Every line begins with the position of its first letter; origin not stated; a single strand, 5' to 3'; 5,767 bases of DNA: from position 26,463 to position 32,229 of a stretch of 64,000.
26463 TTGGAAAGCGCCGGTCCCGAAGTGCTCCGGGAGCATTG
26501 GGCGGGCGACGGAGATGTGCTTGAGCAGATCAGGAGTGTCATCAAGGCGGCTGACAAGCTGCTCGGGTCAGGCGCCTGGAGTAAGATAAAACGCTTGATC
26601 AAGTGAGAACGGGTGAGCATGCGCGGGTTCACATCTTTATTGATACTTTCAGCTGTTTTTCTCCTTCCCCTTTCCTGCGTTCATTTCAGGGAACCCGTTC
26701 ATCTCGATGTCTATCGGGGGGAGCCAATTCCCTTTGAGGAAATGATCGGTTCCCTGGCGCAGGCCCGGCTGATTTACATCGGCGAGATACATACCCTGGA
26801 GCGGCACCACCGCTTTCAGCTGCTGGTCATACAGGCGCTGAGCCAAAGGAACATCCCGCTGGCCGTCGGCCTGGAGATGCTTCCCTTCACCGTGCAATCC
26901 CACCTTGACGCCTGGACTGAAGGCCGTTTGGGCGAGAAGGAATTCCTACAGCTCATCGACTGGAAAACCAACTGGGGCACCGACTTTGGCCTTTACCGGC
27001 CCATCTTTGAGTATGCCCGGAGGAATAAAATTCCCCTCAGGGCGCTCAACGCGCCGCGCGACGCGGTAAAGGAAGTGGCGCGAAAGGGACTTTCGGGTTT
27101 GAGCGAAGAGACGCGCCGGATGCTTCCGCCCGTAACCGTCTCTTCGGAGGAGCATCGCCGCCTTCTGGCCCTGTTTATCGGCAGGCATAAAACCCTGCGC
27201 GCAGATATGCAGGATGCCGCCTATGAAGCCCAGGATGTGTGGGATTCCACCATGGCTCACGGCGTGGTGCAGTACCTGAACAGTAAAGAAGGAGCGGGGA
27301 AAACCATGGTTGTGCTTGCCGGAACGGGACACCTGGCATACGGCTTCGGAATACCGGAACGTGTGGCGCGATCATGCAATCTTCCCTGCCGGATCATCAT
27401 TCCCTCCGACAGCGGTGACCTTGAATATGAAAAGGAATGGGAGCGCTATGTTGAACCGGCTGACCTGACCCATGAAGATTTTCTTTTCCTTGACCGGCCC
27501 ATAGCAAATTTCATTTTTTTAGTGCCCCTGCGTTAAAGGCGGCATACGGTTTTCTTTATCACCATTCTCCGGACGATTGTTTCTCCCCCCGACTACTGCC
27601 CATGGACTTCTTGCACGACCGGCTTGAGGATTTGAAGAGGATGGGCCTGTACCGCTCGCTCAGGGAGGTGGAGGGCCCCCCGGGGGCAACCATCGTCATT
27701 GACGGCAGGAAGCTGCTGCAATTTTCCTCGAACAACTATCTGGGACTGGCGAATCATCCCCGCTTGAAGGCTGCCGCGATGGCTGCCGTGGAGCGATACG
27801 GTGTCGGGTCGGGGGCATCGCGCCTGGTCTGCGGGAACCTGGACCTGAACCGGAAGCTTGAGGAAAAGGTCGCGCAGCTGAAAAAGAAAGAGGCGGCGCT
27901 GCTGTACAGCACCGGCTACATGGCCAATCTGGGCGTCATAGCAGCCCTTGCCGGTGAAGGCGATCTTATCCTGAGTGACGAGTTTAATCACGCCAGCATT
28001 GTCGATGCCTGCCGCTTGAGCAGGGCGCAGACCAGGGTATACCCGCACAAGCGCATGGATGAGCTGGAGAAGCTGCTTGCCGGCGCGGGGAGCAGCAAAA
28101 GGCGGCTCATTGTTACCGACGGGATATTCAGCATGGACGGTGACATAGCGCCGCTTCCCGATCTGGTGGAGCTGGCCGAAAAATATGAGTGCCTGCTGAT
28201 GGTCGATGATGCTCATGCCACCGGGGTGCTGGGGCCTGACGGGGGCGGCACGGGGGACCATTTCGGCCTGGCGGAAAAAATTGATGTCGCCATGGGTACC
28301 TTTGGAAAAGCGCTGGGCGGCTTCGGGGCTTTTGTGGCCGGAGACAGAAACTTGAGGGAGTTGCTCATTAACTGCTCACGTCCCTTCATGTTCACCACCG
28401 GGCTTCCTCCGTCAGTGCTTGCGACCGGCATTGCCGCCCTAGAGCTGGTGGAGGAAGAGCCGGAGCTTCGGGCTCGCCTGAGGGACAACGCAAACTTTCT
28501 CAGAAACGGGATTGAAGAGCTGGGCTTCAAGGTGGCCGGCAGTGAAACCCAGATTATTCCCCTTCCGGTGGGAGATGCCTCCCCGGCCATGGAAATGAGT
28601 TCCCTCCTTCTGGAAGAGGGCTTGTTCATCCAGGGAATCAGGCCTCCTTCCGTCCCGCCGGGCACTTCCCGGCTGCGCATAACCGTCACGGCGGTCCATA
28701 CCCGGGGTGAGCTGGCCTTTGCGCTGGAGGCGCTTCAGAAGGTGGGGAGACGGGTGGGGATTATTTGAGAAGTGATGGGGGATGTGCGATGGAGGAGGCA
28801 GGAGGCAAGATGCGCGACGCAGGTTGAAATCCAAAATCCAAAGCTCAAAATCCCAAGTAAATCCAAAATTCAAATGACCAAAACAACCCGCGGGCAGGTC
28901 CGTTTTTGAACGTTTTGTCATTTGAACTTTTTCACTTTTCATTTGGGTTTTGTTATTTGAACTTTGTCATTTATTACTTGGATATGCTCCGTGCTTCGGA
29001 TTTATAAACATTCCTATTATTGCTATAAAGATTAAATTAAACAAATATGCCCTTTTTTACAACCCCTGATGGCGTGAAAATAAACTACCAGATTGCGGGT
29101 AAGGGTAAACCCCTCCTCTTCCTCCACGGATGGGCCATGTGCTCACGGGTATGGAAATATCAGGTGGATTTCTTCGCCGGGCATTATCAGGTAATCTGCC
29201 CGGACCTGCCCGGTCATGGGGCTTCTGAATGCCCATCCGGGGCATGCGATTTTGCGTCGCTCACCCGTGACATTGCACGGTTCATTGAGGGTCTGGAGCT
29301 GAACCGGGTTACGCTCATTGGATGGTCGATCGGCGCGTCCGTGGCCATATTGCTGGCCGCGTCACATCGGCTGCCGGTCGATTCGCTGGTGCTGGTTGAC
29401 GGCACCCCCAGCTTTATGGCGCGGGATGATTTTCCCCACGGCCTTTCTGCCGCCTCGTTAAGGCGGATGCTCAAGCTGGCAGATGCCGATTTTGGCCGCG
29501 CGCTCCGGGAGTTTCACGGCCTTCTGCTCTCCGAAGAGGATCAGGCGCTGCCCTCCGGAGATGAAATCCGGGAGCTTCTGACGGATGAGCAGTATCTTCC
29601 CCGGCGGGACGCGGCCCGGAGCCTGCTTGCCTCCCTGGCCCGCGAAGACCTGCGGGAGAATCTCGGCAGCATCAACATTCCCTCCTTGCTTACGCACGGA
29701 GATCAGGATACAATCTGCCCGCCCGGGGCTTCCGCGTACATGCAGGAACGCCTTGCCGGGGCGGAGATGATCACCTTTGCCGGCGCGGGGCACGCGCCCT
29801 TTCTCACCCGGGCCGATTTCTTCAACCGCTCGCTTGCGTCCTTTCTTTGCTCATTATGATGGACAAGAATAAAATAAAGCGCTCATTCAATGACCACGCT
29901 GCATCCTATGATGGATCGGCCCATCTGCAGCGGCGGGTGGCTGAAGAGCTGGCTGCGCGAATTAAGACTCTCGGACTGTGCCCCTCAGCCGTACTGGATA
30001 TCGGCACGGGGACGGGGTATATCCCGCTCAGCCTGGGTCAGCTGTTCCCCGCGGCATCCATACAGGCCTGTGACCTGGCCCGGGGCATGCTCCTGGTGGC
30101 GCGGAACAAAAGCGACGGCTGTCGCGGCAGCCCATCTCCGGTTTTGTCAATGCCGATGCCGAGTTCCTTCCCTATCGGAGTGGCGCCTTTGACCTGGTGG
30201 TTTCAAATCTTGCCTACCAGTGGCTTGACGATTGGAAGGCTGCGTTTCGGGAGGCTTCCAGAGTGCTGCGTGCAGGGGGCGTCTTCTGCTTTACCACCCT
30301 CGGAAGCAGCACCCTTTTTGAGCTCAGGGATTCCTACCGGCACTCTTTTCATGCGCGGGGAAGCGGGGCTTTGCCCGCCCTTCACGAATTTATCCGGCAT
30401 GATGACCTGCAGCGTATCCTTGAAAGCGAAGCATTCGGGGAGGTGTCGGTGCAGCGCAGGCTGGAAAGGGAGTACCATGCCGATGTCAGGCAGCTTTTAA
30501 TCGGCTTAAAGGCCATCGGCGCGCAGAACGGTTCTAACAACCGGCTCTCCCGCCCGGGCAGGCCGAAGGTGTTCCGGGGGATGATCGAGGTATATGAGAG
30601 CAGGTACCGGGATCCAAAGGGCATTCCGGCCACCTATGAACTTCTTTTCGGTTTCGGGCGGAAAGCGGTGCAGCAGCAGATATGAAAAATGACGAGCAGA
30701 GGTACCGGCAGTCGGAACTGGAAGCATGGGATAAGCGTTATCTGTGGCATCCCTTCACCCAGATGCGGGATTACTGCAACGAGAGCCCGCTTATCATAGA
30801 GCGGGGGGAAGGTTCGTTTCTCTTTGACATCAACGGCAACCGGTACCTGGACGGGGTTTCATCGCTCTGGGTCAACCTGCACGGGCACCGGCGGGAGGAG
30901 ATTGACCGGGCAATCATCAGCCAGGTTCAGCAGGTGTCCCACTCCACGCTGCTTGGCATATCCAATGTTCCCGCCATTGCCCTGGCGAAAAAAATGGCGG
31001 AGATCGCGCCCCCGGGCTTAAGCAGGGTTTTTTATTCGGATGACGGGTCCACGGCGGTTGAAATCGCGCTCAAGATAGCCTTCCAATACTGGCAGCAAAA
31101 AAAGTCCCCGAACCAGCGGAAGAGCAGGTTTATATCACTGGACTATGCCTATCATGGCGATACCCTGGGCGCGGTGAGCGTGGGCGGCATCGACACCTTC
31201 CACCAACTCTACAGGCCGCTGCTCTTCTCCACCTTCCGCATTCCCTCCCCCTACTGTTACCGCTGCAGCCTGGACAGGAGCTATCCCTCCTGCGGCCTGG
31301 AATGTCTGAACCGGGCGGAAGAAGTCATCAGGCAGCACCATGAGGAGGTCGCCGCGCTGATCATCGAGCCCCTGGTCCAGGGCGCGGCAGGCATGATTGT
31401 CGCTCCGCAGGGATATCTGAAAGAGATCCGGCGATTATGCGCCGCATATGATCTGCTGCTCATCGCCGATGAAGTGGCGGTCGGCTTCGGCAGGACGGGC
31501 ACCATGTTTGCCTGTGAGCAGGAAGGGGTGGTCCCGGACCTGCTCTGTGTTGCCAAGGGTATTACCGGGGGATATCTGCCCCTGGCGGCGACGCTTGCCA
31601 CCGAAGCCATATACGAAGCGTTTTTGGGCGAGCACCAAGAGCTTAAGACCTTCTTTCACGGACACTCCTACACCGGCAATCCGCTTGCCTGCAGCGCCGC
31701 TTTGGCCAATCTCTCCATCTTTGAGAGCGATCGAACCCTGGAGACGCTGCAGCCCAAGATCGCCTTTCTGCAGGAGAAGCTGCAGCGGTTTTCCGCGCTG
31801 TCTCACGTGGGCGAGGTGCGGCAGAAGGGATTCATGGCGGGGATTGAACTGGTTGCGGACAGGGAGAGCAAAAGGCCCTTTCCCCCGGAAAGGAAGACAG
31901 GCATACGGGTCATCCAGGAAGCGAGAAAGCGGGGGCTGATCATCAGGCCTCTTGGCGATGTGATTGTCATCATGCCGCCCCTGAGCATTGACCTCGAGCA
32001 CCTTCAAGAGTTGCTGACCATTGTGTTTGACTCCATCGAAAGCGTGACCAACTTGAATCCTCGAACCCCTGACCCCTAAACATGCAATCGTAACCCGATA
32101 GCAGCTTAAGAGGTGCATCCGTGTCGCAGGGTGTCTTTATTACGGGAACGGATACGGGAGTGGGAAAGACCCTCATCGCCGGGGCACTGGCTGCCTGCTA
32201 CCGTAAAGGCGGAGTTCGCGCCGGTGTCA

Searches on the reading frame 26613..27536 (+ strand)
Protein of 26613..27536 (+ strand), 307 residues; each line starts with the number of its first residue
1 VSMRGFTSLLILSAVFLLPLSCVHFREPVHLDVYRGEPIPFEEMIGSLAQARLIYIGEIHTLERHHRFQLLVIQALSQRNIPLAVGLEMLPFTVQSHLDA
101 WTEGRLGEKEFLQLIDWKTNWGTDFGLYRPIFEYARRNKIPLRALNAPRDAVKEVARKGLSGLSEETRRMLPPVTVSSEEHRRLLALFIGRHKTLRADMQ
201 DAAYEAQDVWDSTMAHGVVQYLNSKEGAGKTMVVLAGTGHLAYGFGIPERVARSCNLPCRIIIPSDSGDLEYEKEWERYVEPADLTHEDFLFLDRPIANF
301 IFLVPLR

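Call 66: search_protein_families(library=pfam, proteins=[window:26613-27536:+], max_evalue=0.00001)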
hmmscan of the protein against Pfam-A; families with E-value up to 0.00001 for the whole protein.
window:26613-27536:+ (307 aa): 1 family
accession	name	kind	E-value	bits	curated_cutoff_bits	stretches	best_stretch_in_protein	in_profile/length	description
PF04187.18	Cofac_haem_bdg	-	9.3e-61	205.9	27.7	1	44-251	1-213/213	Haem-binding uptake, Tiki superfamily, ChaN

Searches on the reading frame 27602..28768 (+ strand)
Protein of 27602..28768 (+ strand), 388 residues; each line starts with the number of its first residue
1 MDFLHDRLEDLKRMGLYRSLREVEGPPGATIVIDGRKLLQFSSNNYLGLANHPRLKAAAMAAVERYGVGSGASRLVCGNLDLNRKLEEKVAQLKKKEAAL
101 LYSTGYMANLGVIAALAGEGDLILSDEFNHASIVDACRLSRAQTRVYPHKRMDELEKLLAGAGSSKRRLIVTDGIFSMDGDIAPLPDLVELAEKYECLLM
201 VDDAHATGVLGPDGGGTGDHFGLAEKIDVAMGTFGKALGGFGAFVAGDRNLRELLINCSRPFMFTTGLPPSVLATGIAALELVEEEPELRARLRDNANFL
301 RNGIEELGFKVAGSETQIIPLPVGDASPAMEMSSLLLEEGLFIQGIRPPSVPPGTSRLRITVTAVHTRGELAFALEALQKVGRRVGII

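Call 66: search_protein_families(library=pfam, proteins=[window:27602-28768:+], max_evalue=0.00001)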
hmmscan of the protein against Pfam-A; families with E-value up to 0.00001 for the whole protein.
window:27602-28768:+ (388 aa): 2 families
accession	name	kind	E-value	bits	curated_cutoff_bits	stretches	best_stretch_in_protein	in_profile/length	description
PF00155.27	Aminotran_1_2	-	1.3e-63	215.8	19.7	1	37-378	2-361/361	Aminotransferase class I and II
PF01053.26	Cys_Met_Meta_PP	-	4.4e-07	29.2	27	1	84-210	55-181/381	Cys/Met metabolism PLP-dependent enzyme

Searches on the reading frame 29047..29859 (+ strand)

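Call 83: search_protein_families(library=pfam, proteins=[window:29047-29859:+], max_evalue=0.00001)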
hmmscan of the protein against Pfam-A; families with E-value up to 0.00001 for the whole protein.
window:29047-29859:+ (270 aa): 3 families
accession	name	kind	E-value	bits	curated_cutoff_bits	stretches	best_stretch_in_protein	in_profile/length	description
PF00561.26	Abhydrolase_1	-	3.3e-29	102.7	25.8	1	21-255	1-244/245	alpha/beta hydrolase fold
PF12697.13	Abhydrolase_6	-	4.4e-27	96.6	26.3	1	23-259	1-214/217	Alpha/beta hydrolase family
PF12146.15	Hydrolase_4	-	6.4e-16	58.8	27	1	23-251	7-234/239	Serine aminopeptidase, S33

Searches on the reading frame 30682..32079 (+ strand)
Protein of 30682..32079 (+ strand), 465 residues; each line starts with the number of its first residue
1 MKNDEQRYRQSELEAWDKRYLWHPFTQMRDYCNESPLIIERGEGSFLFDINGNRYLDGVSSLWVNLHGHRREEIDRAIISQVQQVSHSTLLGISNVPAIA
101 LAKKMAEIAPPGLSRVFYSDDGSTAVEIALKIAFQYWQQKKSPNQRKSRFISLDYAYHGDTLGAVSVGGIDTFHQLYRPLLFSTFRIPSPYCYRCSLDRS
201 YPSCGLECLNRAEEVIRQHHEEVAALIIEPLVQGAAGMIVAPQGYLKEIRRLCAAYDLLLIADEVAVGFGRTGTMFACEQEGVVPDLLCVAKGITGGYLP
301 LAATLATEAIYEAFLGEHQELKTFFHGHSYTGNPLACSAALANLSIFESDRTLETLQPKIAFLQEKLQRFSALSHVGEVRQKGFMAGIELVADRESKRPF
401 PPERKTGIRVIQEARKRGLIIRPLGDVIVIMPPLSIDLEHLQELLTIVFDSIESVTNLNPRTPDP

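Call 66: search_protein_families(library=pfam, proteins=[window:30682-32079:+], max_evalue=0.00001)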
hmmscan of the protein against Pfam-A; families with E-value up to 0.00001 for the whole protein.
window:30682-32079:+ (465 aa): 1 family
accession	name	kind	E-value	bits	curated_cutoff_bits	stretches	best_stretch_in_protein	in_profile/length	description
PF00202.27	Aminotran_3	-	2.1e-104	349.9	30.5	1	36-448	10-399/403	Aminotransferase class-III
